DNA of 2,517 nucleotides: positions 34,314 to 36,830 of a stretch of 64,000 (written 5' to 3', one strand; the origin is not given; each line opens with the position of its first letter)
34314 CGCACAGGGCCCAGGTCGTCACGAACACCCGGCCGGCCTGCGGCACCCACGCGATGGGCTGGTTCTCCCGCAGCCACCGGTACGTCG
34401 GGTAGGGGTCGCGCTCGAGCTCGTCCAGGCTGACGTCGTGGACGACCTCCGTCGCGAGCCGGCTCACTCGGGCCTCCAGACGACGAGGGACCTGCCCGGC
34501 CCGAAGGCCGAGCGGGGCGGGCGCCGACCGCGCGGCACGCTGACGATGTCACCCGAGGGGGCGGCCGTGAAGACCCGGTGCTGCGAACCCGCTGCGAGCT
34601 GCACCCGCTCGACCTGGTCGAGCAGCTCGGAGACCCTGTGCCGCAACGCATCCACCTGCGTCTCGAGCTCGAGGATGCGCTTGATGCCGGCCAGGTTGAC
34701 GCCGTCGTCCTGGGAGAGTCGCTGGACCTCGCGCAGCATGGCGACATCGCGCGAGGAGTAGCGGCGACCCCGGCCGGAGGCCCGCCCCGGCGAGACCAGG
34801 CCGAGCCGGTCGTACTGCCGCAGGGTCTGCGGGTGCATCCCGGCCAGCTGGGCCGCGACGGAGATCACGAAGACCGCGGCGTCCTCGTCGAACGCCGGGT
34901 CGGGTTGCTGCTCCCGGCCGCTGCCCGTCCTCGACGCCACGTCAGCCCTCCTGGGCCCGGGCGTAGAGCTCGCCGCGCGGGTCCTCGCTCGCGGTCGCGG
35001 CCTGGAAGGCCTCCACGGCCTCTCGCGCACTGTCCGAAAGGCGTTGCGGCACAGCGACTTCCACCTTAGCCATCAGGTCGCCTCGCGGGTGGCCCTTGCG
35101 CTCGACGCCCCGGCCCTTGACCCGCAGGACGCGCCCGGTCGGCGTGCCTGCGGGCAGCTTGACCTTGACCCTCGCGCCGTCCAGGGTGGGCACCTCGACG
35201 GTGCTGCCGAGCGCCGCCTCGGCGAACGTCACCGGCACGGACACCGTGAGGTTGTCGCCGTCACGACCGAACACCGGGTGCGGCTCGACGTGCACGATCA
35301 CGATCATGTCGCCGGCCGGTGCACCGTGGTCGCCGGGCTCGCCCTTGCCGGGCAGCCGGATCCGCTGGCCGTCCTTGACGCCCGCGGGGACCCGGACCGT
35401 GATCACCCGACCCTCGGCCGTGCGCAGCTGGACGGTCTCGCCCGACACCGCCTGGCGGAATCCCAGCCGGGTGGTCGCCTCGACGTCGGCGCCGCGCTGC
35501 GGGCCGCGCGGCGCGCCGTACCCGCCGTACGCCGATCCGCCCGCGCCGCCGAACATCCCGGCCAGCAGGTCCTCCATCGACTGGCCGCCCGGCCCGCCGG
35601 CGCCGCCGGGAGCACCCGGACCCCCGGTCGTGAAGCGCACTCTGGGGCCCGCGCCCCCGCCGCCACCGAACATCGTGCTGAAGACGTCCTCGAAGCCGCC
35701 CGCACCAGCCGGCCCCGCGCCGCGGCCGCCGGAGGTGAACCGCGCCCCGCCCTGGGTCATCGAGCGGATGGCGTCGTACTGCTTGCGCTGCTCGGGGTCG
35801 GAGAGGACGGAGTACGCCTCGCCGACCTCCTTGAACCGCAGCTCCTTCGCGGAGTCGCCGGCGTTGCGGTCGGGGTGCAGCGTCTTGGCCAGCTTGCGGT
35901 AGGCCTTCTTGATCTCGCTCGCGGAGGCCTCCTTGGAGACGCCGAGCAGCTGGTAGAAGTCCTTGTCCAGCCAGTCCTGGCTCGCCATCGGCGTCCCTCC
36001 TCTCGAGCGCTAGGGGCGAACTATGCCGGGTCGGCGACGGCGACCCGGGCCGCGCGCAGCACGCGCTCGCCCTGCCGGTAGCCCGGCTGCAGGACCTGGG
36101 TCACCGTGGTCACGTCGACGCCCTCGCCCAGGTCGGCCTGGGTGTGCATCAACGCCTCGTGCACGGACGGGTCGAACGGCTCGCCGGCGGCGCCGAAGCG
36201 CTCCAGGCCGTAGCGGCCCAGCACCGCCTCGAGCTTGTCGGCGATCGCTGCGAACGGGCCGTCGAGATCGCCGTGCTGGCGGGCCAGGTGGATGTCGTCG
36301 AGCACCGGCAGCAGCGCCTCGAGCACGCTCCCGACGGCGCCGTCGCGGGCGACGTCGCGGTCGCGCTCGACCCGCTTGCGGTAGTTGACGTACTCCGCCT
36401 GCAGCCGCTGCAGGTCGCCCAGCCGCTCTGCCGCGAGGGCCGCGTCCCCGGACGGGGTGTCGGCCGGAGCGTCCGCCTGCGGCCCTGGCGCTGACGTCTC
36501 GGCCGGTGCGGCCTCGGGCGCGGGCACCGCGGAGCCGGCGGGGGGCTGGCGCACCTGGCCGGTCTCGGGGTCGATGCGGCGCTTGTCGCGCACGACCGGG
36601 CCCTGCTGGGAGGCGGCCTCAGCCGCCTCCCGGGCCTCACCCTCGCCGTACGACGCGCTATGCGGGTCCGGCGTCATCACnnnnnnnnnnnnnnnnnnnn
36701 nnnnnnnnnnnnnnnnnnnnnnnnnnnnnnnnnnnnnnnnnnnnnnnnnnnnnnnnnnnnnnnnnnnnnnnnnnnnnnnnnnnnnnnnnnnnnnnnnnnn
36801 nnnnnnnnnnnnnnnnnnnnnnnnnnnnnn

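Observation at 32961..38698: Cytochrome P450 + Rieske protein translationally coupled to hspR, bridging the dnaK operon and a HAIR-controlled clpB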

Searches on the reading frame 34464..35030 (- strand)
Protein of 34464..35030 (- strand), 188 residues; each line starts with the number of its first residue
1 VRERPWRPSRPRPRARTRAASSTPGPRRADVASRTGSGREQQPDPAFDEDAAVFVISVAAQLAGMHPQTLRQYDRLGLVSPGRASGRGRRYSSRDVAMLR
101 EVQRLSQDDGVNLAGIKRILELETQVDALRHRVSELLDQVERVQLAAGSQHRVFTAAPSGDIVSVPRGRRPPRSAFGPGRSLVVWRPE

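Call 3: search_protein_families(library=pfam, proteins=[window:34464-35030:-])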
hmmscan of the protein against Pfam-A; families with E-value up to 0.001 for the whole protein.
window:34464-35030:- (188 aa): 3 families
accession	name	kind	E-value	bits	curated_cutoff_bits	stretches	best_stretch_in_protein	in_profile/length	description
PF13411.12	MerR_1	-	8e-17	61.6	21.6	1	56-121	3-67/69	MerR HTH family regulatory protein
PF00376.29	MerR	-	3.6e-10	39.9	28.2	1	56-91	2-38/38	MerR family regulatory protein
PF13591.12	MerR_2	-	1.9e-06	28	29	1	60-136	7-82/84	MerR HTH family regulatory protein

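Call 17: search_protein_families(library=ncbifam, proteins=[window:34464-34940:-], max_evalue=0.01)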
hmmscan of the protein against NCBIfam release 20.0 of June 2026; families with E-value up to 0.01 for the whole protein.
window:34464-34940:- (158 aa): 15 families
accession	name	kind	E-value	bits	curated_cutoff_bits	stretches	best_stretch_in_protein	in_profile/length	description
NF047375.1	HeatShock_HspR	equivalog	7.9e-44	147.6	105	1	22-111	2-91/92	heat shock protein transcriptional repressor HspR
NF047377.1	heat_HspR_dupli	exception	2.9e-30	105.4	300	1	20-105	2-208/214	heat shock protein transcriptional repressor HspR, fused homodimer type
NF052513.1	TransRegCarH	equivalog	7.4e-09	35.3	400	1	21-113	4-97/274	HTH-type transcriptional repressor CarH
NF050798.1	TF_FtsR_Actino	equivalog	2.4e-07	31.1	150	1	39-98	21-80/223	transcriptional regulator FtsR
NF053740.1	TransRegTnrAGPos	equivalog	4.9e-07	29.9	140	1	20-95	9-83/108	hypothetical protein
TIGR02051.1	MerR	equivalog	8.4e-07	29.3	150.85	1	26-97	2-73/124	mercury resistance transcriptional regulator MerR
TIGR02044.1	CueR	equivalog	3.1e-06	27.3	147.4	1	26-95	3-72/127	Cu(I)-responsive transcriptional regulator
NF011617.0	PRK15043.1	equivalog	3.8e-06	26.4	417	1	22-94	2-74/243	HTH-type transcriptional regulator MlrA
NF010315.0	PRK13752.1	subfamily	1.1e-05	25.5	261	1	24-94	8-78/144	mercury resistance transcriptional regulator MerR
TIGR02043.1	ZntR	equivalog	1.4e-05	25.3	167.95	1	25-102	3-78/131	Zn(2+)-responsive transcriptional regulator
NF041849.1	trans_regNmlR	equivalog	2.3e-05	24.4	175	1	26-112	3-90/117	stress response transcriptional regulator NmlR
NF007069.0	PRK09514.1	equivalog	6.9e-05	22.9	143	1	25-97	3-75/141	Zn(2+)-responsive transcriptional regulator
TIGR01950.1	SoxR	equivalog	7.5e-05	22.5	116.9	1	29-91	7-68/142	redox-sensitive transcriptional activator SoxR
TIGR02047.1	CadR-PbrR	equivalog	0.00066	19.7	151.45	1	29-113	6-91/127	Cd(II)/Pb(II)-responsive transcriptional regulator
NF033518.0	transpos_IS607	equivalog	0.0024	17.5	110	1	29-111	3-83/187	IS607 family transposase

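Call 38: find_homologous_proteins(query=window:34464-34940:-)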
Query window:34464-34940:- (158 aa): 8000 proteins with E <= 0.001 among 8000 candidates; the best 120 are listed.
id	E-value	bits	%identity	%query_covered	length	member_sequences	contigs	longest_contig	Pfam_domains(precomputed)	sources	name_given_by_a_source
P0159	4.8e-95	333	100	100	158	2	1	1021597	PF00376.30,PF13411.13,PF13591.13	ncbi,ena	-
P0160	2.2e-75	270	89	90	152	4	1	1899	PF00376.30,PF13411.13,PF13591.13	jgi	jgi:MerR family transcriptional regulator/heat shock protein HspR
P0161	5.9e-75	268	88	91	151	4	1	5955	PF00376.30,PF13411.13,PF13591.13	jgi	jgi:MerR family transcriptional regulator/heat shock protein HspR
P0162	2.1e-74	266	88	91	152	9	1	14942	PF00376.30,PF13411.13,PF13591.13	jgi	jgi:MerR family transcriptional regulator, heat shock protein HspR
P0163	7.4e-74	265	89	90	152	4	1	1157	PF00376.30,PF13411.13,PF13591.13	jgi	jgi:MerR family transcriptional regulator, heat shock protein HspR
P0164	1.3e-73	264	87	91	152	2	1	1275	PF00376.30,PF13411.13,PF13591.13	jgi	jgi:MerR family transcriptional regulator/heat shock protein HspR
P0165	5.9e-73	262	84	94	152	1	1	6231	PF00376.30,PF13411.13,PF13591.13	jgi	jgi:MerR family transcriptional regulator/heat shock protein HspR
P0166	1.6e-72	260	85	91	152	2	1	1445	PF00376.30,PF13411.13,PF13591.13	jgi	jgi:MerR family transcriptional regulator/heat shock protein HspR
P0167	3.3e-72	259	87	91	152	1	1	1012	PF00376.30,PF13411.13,PF13591.13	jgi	jgi:MerR family transcriptional regulator, heat shock protein HspR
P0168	4.5e-72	259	87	90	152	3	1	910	PF00376.30,PF13411.13,PF13591.13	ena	-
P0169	6.7e-71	255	84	93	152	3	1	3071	PF00376.30,PF13411.13,PF13591.13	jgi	jgi:MerR family transcriptional regulator/heat shock protein HspR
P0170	1.3e-70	254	83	91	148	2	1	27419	PF00376.30,PF13411.13,PF13591.13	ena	-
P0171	6.2e-70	252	86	92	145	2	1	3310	PF00376.30,PF13411.13,PF13591.13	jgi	jgi:MerR family transcriptional regulator, heat shock protein HspR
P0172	1.4e-69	251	85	91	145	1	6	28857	PF00376.30,PF13411.13,PF13591.13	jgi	jgi:MerR family transcriptional regulator, heat shock protein HspR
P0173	3.2e-69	250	86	91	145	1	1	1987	PF00376.30,PF13411.13,PF13591.13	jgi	jgi:MerR family transcriptional regulator/heat shock protein HspR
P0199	1.0e-58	216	73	89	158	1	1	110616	PF00376.30,PF13411.13,PF13591.13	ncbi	ncbi:heat shock protein transcriptional repressor HspR [Thalassiella azotivora]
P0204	3.6e-58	214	71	92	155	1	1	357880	PF00376.30,PF13411.13,PF13591.13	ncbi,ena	-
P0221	4.1e-57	210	72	94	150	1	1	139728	PF00376.30,PF13411.13,PF13591.13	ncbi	ncbi:heat shock protein transcriptional repressor HspR [Angustibacter aerolatus]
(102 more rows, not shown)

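Call 39: find_encoding_contigs(protein=P0172, flank=7000, max_places=2)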
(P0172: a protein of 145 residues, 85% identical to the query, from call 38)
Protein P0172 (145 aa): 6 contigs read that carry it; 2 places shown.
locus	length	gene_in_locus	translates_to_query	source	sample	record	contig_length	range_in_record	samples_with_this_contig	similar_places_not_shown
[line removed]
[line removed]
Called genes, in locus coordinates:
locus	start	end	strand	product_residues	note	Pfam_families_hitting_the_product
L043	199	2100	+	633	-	PF00012:HSP70, PF06723:MreB_Mbl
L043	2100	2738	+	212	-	PF01025:GrpE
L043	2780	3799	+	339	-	PF00226:DnaJ, PF01556:DnaJ_C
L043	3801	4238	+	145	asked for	PF13411:MerR_1, PF13591:MerR_2 (weak), PF00376:MerR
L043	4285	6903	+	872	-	PF02861:Clp_N, PF13191:AAA_16 (weak), PF23569:NBD_SMAX1, PF00004:AAA, PF17871:AAA_lid_9, PF07724:AAA_2, PF07728:AAA_5, PF10431:ClpB_D2-small, +6 more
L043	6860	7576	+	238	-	PF13398:Peptidase_M50B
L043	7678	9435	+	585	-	PF13487:HD_5, PF01966:HD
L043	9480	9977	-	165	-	PF08327:AHSA1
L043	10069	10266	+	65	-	-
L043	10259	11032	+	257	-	PF01872:RibD_C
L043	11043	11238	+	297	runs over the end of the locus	PF00809:Pterin_bind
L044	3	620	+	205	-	?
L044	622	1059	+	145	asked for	PF13411:MerR_1, PF13591:MerR_2 (weak), PF00376:MerR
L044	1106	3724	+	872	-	PF02861:Clp_N, PF23569:NBD_SMAX1 (weak), PF00004:AAA, PF17871:AAA_lid_9, PF00158:Sigma54_activat (weak), PF07724:AAA_2, PF07728:AAA_5, PF10431:ClpB_D2-small, +2 more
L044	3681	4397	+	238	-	PF13398:Peptidase_M50B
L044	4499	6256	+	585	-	PF13487:HD_5, PF01966:HD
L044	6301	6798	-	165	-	PF08327:AHSA1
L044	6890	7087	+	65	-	-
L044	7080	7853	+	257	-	PF01872:RibD_C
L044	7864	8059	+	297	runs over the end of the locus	PF00809:Pterin_bind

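Call 40: find_encoding_contigs(protein=P0170, flank=7000, max_places=1)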
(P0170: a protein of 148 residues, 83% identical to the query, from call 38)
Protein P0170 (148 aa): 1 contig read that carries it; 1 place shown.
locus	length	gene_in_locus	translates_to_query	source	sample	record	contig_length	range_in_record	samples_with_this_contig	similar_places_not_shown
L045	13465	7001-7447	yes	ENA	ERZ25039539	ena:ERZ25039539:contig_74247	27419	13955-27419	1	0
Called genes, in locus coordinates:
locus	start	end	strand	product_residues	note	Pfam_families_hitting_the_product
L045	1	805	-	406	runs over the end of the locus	PF00072:Response_reg, PF00486:Trans_reg_C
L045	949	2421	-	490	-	PF07690:MFS_1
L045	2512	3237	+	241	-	-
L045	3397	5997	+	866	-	PF00012:HSP70, PF06723:MreB_Mbl, PF00012:HSP70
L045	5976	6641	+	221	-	PF00226:DnaJ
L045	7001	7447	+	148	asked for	PF13411:MerR_1, PF13591:MerR_2 (weak), PF00376:MerR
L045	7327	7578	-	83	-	-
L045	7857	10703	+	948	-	PF00004:AAA, PF05621:TniB (faint), PF07728:AAA_5 (faint), PF13191:AAA_16 (weak), PF23569:NBD_SMAX1, PF17871:AAA_lid_9, PF07724:AAA_2, PF13398:Peptidase_M50B, +2 more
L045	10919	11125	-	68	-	-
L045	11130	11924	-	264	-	PF04542:Sigma70_r2, PF04545:Sigma70_r4 (weak), PF08281:Sigma70_r4_2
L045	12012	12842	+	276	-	PF00561:Abhydrolase_1, PF12697:Abhydrolase_6, PF12146:Hydrolase_4, PF03096:Ndr (faint)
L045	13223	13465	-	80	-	?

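Call 41: find_encoding_contigs(protein=P0199, flank=7000, max_places=1)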
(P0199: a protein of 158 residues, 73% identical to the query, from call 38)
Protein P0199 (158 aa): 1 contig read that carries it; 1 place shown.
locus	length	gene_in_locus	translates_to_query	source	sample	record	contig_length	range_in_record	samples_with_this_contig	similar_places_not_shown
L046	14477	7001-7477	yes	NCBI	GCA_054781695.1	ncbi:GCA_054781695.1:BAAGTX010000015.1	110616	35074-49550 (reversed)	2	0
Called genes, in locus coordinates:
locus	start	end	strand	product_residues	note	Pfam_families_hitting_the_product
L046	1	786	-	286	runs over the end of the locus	PF01061:ABC2_membrane, PF12698:ABC2_membrane_3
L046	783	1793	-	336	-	PF00005:ABC_tran, PF13304:AAA_21 (weak)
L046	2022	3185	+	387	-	PF05048:NosD (faint)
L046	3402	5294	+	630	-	PF00012:HSP70, PF06723:MreB_Mbl, PF00012:HSP70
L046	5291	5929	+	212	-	PF01025:GrpE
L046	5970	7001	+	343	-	PF00226:DnaJ, PF01556:DnaJ_C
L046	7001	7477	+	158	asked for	PF00376:MerR, PF13411:MerR_1, PF13591:MerR_2 (weak)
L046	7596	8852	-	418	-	PF02653:BPD_transp_2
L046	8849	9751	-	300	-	PF00005:ABC_tran, PF02463:SMC_N (weak), PF13304:AAA_21 (faint)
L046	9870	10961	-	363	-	PF00532:Peripla_BP_1 (weak), PF13407:Peripla_BP_4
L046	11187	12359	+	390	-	PF09339:HTH_IclR (faint), PF12802:MarR_2, PF13412:HTH_24 (weak), PF24034:DUF7343 (weak), PF00480:ROK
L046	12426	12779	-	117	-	PF12840:HTH_20, PF01022:HTH_5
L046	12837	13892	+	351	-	PF01545:Cation_efflux, PF16916:ZT_dimer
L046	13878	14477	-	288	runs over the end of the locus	PF07848:PaaX, PF20803:PaaX_M, PF08223:PaaX_C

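Call 42: find_encoding_contigs(protein=P0221, flank=7000, max_places=1)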
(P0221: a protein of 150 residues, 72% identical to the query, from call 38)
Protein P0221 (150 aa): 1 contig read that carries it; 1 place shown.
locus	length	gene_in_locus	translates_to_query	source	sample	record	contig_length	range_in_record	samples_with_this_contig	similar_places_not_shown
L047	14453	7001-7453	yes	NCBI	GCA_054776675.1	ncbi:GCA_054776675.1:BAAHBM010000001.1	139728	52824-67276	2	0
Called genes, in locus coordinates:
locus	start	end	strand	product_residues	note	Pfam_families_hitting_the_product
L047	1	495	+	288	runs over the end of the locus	PF13560:HTH_31, PF01381:HTH_3 (weak), PF17765:MLTR_LBD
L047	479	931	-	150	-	PF00903:Glyoxalase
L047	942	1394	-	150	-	PF00165:HTH_AraC (weak), PF12833:HTH_18, PF00165:HTH_AraC (weak)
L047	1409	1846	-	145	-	PF18029:Glyoxalase_6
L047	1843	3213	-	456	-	PF00083:Sugar_tr, PF06609:TRI12 (weak), PF07690:MFS_1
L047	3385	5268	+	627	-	PF00012:HSP70, PF06723:MreB_Mbl, PF00012:HSP70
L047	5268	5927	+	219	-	PF01025:GrpE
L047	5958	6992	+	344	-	PF00226:DnaJ, PF01556:DnaJ_C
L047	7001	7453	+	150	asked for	PF13411:MerR_1, PF13591:MerR_2 (weak), PF00376:MerR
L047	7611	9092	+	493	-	PF01232:Mannitol_dh, PF08125:Mannitol_dh_C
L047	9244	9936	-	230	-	PF00440:TetR_N, PF13305:TetR_C_33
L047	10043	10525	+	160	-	PF04075:F420H2_quin_red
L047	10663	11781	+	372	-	PF13458:Peripla_BP_6, PF01094:ANF_receptor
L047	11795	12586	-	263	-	PF00990:GGDEF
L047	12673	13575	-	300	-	PF05368:NmrA, PF13460:NAD_binding_10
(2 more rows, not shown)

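Call 43: find_encoding_contigs(protein=P0204, flank=7000, max_places=1)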
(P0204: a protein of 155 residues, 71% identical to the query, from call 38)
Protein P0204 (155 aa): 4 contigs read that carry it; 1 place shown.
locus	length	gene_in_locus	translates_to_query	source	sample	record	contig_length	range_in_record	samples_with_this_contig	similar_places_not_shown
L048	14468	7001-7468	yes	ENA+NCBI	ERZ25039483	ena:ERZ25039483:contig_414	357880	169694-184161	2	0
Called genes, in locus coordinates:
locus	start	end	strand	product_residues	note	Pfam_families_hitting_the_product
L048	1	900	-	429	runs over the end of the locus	PF00672:HAMP, PF00512:HisKA (weak), PF02518:HATPase_c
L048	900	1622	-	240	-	PF00072:Response_reg, PF00486:Trans_reg_C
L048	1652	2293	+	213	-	-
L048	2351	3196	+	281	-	PF01209:Ubie_methyltran, PF13489:Methyltransf_23, PF01135:PCMT (weak), PF13847:Methyltransf_31, PF08241:Methyltransf_11, PF08242:Methyltransf_12, PF13649:Methyltransf_25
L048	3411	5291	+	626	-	PF00012:HSP70, PF06723:MreB_Mbl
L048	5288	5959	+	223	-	PF01025:GrpE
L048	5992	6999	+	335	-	PF00226:DnaJ, PF01556:DnaJ_C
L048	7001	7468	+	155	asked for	PF13411:MerR_1, PF13591:MerR_2 (weak), PF00376:MerR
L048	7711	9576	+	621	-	PF00535:Glycos_transf_2, PF10111:Glyco_tranf_2_2 (weak), PF22181:TarS_linker (weak)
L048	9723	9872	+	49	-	-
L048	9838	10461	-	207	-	PF01135:PCMT, PF13847:Methyltransf_31 (weak), PF13649:Methyltransf_25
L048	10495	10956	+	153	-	PF13279:4HBT_2, PF03061:4HBT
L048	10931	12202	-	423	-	PF00465:Fe-ADH, PF13685:Fe-ADH_2, PF25137:ADH_Fe_C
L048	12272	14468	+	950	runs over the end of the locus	PF01565:FAD_binding_4, PF02913:FAD-oxidase_C, PF13183:Fer4_8, PF13534:Fer4_17 (weak), PF02754:CCG (faint)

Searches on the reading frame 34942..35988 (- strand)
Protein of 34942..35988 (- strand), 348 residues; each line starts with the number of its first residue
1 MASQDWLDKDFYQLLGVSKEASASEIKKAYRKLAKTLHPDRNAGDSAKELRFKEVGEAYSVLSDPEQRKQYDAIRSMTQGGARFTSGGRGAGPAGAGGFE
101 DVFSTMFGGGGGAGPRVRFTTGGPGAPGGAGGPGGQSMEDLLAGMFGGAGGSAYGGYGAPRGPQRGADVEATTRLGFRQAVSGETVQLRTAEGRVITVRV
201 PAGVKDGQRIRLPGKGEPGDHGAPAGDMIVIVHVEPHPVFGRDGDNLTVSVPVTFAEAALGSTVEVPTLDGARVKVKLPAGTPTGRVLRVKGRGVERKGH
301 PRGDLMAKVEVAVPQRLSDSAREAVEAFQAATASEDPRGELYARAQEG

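Call 3: search_protein_families(library=pfam, proteins=[window:34942-35988:-])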
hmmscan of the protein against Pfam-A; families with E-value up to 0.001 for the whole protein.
window:34942-35988:- (348 aa): 2 families
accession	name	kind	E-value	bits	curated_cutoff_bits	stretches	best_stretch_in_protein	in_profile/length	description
PF01556.23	DnaJ_C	-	1.2e-43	149.2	26.6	1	170-314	2-152/152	DnaJ C terminal domain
PF00226.36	DnaJ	-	8.1e-27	93.6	27.8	1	10-72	1-63/63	DnaJ domain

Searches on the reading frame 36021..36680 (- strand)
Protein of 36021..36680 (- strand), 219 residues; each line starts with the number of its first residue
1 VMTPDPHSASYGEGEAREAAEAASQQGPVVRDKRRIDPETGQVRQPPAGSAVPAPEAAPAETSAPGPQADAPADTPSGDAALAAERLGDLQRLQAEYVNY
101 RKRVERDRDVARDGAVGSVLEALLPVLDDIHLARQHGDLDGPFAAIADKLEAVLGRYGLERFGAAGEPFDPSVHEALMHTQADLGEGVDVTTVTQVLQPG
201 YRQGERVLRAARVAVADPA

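Call 3: search_protein_families(library=pfam, proteins=[window:36021-36680:-])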
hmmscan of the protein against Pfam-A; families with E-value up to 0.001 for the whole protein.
window:36021-36680:- (219 aa): 1 family
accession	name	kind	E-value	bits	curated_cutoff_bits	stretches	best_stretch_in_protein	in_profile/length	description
PF01025.24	GrpE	-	8.9e-27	94.2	25.8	1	89-216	33-164/165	GrpE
